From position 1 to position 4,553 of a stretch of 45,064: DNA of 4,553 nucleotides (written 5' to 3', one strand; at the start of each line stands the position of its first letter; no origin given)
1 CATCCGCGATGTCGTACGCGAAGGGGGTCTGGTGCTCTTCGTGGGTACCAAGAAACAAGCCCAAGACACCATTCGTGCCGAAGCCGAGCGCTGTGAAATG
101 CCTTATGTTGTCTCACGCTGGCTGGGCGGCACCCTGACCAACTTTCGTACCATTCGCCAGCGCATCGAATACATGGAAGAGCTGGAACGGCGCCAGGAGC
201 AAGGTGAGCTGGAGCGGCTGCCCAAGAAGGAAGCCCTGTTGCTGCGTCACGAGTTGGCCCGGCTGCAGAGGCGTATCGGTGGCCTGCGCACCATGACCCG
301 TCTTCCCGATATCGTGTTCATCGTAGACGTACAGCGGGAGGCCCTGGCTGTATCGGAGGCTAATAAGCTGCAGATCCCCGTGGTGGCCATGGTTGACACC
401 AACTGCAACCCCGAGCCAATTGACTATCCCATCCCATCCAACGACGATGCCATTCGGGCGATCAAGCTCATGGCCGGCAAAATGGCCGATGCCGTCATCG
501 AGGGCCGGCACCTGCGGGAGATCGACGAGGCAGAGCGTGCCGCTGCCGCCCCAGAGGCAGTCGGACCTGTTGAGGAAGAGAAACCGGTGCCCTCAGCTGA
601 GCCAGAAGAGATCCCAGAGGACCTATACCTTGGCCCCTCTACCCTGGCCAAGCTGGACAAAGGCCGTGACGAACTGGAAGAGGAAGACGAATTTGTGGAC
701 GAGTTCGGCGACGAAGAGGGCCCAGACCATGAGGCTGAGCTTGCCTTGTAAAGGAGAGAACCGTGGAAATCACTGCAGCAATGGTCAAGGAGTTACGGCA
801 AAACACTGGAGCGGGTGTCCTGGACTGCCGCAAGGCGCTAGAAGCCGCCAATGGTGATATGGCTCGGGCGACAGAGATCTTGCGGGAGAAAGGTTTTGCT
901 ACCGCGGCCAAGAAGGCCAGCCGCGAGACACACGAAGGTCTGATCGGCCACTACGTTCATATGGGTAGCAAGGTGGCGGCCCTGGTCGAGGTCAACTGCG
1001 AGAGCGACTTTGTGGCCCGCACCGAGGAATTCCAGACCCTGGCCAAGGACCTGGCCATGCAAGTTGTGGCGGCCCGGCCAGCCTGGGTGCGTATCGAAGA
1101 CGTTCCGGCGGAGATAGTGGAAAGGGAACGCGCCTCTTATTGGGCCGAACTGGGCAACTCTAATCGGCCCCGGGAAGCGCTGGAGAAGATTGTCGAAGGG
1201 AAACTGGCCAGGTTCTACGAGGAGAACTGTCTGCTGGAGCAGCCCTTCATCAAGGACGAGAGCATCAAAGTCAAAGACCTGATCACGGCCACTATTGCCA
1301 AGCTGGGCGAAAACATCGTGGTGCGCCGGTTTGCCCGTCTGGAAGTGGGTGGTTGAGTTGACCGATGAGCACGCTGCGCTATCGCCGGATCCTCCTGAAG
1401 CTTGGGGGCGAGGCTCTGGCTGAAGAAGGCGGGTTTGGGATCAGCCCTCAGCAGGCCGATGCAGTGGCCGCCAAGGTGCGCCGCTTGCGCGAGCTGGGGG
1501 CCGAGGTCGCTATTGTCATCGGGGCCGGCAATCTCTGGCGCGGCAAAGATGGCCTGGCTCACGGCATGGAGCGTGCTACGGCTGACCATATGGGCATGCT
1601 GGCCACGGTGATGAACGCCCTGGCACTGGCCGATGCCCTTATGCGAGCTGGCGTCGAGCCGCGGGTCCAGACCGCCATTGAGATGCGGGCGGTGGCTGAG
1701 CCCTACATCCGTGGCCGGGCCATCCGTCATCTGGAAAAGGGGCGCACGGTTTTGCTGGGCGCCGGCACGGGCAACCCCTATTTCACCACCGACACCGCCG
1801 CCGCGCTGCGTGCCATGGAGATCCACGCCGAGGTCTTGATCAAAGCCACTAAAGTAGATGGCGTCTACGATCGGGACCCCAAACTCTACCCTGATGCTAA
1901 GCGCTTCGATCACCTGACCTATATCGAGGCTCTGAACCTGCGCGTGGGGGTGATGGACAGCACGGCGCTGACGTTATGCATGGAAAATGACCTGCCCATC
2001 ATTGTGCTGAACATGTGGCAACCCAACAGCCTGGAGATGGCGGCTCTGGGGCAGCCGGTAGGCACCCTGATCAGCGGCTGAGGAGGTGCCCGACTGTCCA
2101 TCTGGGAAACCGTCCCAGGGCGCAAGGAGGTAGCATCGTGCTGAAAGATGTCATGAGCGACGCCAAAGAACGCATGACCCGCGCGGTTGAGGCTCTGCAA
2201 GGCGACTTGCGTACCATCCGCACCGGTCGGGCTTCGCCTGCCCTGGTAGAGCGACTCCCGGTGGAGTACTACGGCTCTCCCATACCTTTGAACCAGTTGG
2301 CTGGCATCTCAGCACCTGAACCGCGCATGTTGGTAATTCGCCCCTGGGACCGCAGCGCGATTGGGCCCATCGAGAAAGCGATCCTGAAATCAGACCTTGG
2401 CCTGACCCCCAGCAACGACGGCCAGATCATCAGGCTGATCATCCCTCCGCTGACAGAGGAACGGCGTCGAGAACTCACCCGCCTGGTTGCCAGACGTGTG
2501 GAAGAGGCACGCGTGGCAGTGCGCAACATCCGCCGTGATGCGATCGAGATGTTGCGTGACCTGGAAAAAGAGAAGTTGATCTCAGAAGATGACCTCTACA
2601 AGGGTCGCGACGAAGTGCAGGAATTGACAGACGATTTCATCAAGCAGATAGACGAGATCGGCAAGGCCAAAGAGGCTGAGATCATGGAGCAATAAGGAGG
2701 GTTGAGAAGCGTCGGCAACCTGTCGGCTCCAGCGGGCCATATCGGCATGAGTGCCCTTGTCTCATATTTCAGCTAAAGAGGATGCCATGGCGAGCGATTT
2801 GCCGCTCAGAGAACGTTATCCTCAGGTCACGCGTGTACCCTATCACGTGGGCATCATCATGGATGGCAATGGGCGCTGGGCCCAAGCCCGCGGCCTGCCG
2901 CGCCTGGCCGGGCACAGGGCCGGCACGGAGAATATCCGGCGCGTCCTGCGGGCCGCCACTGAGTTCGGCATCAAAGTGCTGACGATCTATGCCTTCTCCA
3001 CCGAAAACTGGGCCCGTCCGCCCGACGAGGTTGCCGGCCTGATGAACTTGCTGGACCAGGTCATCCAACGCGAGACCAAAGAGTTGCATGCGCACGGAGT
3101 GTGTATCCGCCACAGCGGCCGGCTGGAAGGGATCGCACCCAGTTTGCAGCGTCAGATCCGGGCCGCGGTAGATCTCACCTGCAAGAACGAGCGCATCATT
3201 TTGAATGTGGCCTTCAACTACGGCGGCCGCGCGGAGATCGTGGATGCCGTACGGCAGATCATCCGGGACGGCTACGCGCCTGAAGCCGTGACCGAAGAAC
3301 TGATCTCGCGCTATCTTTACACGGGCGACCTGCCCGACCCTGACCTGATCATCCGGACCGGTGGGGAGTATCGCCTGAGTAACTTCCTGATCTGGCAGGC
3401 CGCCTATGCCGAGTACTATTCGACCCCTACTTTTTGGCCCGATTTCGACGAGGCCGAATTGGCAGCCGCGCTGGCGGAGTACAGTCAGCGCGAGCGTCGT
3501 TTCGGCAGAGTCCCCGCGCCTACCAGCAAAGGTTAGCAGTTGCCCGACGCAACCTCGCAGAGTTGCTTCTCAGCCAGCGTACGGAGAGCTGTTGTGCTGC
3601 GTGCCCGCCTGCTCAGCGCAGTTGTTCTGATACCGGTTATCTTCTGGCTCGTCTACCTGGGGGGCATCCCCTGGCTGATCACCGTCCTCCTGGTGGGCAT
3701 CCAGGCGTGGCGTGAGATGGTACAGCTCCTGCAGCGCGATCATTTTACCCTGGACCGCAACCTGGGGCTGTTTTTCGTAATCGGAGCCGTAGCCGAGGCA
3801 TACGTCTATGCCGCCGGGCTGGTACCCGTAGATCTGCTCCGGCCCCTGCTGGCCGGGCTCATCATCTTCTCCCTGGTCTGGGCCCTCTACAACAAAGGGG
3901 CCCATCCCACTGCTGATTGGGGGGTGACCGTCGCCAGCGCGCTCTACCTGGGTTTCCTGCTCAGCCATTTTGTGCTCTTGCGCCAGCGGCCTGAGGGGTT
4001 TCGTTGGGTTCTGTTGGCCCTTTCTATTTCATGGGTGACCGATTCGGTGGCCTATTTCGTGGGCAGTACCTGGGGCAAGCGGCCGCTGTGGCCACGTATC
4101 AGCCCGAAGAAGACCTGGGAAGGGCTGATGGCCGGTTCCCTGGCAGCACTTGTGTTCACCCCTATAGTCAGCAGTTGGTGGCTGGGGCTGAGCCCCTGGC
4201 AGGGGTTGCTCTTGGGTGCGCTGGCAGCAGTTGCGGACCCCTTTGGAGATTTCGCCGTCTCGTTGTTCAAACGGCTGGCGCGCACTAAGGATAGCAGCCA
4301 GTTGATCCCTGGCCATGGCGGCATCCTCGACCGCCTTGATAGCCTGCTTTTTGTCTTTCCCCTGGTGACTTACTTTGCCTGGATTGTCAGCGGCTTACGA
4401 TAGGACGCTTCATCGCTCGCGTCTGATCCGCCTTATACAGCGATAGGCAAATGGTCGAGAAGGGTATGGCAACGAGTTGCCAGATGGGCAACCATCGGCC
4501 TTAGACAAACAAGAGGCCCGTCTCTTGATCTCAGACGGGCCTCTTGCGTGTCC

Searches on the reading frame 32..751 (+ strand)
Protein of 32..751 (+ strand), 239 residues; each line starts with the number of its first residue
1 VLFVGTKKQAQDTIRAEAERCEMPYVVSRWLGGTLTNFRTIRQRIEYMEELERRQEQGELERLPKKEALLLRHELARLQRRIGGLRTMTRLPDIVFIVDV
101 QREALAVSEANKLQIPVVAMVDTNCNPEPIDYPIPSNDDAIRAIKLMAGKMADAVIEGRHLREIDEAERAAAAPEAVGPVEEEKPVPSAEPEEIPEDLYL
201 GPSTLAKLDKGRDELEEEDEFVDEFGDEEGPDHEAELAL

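Call 66: search_protein_families(library=pfam, proteins=[window:32-751:+], max_evalue=0.00001)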
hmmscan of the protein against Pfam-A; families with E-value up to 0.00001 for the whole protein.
window:32-751:+ (239 aa): 1 family
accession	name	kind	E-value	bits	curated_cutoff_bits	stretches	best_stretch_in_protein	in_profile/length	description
PF00318.25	Ribosomal_S2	-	3.2e-66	223.1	26.1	1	2-158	60-216/216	Ribosomal protein S2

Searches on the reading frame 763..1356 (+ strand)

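Call 66: search_protein_families(library=pfam, proteins=[window:763-1356:+], max_evalue=0.00001)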
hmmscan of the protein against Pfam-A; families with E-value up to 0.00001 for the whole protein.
window:763-1356:+ (197 aa): 1 family
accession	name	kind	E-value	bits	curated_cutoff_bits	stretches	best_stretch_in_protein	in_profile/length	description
PF00889.24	EF_TS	-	2.2e-35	122.5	27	1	50-175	73-188/204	Elongation factor TS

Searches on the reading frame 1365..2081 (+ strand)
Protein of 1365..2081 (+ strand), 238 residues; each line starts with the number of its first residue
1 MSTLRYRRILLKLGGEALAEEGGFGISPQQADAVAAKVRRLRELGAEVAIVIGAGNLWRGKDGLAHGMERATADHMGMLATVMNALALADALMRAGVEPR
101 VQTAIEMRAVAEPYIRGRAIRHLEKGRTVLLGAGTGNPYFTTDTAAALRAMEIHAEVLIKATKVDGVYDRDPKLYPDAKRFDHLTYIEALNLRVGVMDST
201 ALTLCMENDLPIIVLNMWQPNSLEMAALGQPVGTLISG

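Call 66: search_protein_families(library=pfam, proteins=[window:1365-2081:+], max_evalue=0.00001)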
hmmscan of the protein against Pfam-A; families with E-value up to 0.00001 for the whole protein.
window:1365-2081:+ (238 aa): 1 family
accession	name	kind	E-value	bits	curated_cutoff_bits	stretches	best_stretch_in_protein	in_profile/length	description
PF00696.33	AA_kinase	-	3.3e-33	115.8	24.9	1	8-216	2-234/234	Amino acid kinase family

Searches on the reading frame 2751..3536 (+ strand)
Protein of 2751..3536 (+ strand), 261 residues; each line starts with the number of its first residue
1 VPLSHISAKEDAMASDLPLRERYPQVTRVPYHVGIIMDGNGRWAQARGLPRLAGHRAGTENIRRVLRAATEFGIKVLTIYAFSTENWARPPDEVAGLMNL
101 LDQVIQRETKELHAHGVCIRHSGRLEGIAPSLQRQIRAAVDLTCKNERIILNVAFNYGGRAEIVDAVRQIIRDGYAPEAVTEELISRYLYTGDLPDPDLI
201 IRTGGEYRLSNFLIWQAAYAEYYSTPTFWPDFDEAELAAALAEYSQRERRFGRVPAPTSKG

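Call 66: search_protein_families(library=pfam, proteins=[window:2751-3536:+], max_evalue=0.00001)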
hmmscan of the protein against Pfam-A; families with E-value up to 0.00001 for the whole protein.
window:2751-3536:+ (261 aa): 1 family
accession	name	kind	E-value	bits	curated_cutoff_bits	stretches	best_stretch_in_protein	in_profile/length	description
PF01255.24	Prenyltransf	-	4.3e-85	285.2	27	1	36-252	1-219/219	Putative undecaprenyl diphosphate synthase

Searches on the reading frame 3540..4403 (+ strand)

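Call 66: search_protein_families(library=pfam, proteins=[window:3540-4403:+], max_evalue=0.00001)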
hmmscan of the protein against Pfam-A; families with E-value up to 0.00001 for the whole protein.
window:3540-4403:+ (287 aa): 1 family
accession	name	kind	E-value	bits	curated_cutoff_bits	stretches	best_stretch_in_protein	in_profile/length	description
PF01148.25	CTP_transf_1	-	2.5e-63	214.8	24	1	22-282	2-263/264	Cytidylyltransferase family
